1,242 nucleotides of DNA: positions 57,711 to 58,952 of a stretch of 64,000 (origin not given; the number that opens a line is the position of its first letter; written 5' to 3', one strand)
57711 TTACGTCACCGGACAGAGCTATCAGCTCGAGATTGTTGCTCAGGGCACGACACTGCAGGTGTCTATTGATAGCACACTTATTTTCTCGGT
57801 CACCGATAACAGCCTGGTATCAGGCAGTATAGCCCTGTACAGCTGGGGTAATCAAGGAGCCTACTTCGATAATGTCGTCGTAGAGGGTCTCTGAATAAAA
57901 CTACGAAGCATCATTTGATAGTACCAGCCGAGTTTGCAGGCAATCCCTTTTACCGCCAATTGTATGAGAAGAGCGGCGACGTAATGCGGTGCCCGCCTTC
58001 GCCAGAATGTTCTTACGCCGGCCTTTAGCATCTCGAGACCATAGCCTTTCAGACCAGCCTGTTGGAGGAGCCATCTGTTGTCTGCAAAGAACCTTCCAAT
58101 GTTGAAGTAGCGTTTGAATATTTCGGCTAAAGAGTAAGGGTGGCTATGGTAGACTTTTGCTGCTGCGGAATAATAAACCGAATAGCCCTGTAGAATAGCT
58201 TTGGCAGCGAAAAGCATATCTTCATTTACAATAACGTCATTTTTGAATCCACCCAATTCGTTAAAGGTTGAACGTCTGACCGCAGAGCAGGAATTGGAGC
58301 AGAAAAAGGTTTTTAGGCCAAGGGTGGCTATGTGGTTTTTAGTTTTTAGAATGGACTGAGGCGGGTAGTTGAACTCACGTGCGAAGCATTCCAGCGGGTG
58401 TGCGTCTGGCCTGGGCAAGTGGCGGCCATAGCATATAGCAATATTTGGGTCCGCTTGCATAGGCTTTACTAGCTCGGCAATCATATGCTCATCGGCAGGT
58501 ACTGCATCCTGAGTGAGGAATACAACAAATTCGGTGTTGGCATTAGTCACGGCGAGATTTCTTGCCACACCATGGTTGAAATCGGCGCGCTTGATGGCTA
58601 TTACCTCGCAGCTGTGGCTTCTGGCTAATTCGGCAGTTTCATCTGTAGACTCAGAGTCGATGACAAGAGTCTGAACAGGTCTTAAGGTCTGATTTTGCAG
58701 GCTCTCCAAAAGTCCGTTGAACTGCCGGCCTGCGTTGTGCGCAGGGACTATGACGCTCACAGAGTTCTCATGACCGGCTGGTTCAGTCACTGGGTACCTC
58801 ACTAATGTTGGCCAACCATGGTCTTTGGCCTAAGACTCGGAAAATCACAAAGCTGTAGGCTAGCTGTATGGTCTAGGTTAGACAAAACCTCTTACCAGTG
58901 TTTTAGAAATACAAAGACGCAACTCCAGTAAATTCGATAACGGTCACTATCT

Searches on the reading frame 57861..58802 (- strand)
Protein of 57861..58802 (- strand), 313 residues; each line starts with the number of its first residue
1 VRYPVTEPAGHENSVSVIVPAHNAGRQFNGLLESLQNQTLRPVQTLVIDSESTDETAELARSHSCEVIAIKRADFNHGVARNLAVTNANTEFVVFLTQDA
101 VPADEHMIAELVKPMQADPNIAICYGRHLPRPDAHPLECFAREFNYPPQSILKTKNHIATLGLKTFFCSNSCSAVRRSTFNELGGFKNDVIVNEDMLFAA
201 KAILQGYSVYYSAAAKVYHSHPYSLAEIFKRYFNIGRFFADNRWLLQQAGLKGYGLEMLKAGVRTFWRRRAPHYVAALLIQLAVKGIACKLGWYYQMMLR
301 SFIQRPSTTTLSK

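Call 52: search_protein_families(library=pfam, proteins=[window:57861-58802:-], max_evalue=0.0001)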
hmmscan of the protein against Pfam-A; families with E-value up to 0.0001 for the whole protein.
window:57861-58802:- (313 aa): 4 families
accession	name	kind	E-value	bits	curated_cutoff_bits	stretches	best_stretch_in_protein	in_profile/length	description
PF00535.33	Glycos_transf_2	-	4.7e-23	82.4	23.3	1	16-183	1-167/168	Glycosyl transferase family 2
PF13641.12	Glyco_tranf_2_3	-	8.2e-12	46.1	27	1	15-231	3-223/230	Glycosyltransferase like family 2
PF13632.12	Glyco_trans_2_3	-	3.9e-10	40.3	27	1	93-278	2-144/198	Glycosyl transferase family group 2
PF10111.15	Glyco_tranf_2_2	-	3.2e-06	27.3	27.3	1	31-233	15-232/276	Glycosyltransferase like family 2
